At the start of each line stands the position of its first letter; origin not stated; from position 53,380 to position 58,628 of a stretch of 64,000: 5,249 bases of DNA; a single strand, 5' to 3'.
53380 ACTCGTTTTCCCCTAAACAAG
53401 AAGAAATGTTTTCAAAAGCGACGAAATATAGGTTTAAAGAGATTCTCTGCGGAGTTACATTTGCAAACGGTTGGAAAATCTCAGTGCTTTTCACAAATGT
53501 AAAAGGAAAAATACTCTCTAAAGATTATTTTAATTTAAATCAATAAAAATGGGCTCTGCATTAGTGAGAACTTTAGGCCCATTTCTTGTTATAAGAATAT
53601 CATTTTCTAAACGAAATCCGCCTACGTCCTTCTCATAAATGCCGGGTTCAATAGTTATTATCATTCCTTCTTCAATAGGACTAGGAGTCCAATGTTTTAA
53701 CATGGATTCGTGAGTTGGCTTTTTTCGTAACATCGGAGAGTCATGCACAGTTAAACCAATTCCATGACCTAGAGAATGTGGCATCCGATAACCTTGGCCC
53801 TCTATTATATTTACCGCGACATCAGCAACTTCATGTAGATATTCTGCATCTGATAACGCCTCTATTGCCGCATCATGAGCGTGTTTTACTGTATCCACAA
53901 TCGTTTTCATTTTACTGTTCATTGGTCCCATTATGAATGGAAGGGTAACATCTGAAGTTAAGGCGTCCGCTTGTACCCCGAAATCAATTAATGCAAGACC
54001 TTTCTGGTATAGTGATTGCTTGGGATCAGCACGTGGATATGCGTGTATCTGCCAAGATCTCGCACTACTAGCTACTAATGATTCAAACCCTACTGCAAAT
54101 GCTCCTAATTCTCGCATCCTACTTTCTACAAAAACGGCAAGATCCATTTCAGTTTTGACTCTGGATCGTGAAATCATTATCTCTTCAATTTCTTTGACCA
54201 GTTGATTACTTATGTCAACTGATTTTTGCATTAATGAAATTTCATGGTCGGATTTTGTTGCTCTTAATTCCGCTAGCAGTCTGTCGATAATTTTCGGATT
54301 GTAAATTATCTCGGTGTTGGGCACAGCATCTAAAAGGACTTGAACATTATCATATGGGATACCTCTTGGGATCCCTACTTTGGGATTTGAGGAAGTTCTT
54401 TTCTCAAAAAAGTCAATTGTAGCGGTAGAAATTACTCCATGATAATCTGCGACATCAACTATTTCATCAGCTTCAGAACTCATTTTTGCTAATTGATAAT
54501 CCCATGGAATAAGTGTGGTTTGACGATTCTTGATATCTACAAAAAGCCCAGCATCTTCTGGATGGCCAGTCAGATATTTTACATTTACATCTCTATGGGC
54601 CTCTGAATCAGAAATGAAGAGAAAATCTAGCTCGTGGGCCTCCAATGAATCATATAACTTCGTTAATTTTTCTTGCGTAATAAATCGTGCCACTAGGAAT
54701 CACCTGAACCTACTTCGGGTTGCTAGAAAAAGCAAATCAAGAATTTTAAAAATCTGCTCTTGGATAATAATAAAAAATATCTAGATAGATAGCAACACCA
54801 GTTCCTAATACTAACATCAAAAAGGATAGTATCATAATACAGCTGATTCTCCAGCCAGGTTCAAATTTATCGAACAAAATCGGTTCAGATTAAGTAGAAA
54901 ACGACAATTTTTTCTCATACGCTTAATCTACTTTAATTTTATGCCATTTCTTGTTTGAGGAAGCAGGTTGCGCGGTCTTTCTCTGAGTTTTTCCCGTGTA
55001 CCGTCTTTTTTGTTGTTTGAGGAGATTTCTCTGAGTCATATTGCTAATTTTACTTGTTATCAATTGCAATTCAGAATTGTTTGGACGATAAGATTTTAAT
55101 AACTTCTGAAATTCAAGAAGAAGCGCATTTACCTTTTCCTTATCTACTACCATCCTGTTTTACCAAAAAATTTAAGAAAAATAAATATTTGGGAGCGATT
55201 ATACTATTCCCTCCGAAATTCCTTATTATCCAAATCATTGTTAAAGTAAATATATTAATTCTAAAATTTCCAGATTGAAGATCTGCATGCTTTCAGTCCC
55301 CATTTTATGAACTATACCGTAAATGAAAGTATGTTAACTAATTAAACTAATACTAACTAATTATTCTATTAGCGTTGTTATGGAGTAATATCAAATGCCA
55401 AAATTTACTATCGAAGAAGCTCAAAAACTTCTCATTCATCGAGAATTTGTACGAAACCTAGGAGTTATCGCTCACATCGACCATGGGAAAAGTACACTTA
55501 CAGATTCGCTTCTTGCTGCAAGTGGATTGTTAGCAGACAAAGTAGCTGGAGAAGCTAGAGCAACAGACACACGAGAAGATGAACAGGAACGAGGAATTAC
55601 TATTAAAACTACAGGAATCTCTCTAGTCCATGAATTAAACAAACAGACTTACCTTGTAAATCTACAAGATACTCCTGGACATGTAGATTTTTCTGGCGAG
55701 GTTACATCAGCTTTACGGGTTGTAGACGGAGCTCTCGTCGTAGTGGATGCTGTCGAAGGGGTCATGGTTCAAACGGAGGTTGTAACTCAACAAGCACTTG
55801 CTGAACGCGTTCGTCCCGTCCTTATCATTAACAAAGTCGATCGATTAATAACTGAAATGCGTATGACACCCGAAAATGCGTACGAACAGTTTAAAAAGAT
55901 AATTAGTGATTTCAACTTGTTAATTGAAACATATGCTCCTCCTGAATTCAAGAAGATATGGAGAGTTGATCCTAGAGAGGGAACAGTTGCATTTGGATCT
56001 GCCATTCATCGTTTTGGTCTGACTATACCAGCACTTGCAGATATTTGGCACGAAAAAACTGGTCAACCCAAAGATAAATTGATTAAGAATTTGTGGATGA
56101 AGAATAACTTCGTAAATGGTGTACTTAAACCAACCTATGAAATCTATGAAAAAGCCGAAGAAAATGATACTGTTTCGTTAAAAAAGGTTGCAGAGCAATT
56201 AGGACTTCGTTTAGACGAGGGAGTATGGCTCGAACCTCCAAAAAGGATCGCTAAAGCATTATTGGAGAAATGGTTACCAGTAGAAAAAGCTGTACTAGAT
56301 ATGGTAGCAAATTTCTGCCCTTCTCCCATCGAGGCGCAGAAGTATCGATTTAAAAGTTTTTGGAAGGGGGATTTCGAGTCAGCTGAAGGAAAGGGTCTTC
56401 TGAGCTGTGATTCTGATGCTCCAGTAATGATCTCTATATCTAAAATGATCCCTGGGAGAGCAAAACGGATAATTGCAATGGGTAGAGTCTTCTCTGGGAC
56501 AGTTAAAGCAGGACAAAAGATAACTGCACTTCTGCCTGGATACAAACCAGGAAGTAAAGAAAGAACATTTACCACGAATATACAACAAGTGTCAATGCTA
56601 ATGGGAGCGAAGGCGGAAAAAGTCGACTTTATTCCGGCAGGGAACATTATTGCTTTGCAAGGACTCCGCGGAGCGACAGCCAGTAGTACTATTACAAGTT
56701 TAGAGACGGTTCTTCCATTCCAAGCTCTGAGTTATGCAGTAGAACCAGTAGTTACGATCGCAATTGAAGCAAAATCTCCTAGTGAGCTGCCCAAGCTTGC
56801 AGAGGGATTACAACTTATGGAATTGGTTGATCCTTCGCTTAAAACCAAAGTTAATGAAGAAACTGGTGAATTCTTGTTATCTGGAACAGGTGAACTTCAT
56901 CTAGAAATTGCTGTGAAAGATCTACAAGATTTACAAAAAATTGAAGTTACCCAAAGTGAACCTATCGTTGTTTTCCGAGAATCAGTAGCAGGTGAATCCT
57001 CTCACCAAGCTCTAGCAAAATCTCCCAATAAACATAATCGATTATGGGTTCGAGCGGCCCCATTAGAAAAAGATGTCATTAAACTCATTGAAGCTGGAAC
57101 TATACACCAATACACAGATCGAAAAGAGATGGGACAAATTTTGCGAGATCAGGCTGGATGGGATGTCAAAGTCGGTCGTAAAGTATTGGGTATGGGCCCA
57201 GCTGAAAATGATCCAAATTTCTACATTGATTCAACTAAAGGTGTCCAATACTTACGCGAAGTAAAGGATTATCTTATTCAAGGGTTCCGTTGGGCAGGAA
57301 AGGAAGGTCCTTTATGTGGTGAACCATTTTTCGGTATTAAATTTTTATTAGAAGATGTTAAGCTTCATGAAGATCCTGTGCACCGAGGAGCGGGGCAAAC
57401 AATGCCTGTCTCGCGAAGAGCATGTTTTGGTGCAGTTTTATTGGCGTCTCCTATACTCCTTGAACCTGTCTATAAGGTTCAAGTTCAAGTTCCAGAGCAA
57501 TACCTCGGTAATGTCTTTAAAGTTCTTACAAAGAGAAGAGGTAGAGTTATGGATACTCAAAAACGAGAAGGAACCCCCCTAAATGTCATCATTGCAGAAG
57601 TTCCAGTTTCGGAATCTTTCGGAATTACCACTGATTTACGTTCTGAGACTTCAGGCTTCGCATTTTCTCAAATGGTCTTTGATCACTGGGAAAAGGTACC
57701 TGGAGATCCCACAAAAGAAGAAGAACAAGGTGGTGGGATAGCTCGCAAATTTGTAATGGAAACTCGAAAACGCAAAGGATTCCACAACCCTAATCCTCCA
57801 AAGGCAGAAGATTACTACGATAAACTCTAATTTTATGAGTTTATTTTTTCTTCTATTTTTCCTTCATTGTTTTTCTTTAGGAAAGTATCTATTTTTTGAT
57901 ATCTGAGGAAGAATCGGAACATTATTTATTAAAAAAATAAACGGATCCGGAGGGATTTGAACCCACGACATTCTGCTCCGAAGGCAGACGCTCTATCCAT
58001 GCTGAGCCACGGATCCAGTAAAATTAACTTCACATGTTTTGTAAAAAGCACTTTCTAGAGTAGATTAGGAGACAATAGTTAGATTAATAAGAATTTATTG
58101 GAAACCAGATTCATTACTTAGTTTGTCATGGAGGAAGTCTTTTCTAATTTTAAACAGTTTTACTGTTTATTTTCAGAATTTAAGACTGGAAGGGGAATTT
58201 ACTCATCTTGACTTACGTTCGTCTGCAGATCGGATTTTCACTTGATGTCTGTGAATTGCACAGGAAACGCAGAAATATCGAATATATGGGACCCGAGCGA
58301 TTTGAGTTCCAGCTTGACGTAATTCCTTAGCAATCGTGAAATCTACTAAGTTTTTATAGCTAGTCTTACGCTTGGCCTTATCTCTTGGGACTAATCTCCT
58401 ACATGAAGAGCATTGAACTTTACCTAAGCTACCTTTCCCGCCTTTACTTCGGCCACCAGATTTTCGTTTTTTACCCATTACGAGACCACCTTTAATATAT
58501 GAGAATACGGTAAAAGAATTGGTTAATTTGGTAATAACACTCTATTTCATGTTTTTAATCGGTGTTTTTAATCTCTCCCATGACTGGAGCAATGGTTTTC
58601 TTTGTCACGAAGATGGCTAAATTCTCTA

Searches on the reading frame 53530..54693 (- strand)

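Call 55: search_protein_families(library=pfam, proteins=[window:53530-54693:-], max_evalue=0.001)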
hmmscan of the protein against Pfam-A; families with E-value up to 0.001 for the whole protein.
window:53530-54693:- (387 aa): 2 families
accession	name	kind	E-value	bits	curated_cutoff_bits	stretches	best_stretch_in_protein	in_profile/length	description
PF00557.29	Peptidase_M24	-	1.4e-41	143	23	1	154-369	2-207/208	Metallopeptidase family M24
PF01321.24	Creatinase_N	-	2.7e-09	38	22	1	10-138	2-124/128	Creatinase/Prolidase N-terminal domain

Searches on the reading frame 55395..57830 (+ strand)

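Call 56: search_protein_families(library=pfam, proteins=[window:55395-57830:+], max_evalue=0.001)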
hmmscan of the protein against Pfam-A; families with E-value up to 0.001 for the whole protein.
window:55395-57830:+ (811 aa): 6 families
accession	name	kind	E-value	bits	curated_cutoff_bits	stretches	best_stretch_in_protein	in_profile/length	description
PF00009.33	GTP_EFTU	-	3.2e-49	167.5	26.5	1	19-210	3-176/188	Elongation factor Tu GTP binding domain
PF03764.24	EFG_IV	-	2.5e-26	92.3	24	1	575-684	12-120/121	Elongation factor G, domain IV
PF00679.30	EFG_C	-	2.9e-26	91.8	27.9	1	688-774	2-87/89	Elongation factor G C-terminus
PF14492.12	EFG_III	-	2.4e-19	69.6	27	1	450-519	3-72/75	Elongation Factor G, domain III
PF03144.31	GTP_EFTU_D2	-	2.7e-10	41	30.3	1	360-434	3-73/73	Elongation factor Tu domain 2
PF22042.2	EF-G_D2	-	2.3e-08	34.5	27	1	347-432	5-80/84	Elongation factor G domain 2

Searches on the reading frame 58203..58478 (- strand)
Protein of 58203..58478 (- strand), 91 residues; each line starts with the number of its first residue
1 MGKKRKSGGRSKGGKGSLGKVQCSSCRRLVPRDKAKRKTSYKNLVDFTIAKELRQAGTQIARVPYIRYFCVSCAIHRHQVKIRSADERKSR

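Call 56: search_protein_families(library=pfam, proteins=[window:58203-58478:-], max_evalue=0.001)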
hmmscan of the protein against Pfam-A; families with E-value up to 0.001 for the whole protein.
window:58203-58478:- (91 aa): 1 family
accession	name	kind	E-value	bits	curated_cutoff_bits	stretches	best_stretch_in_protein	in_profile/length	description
PF01283.25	Ribosomal_S26e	-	2.8e-23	82.9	27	1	1-91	1-95/108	Ribosomal protein S26e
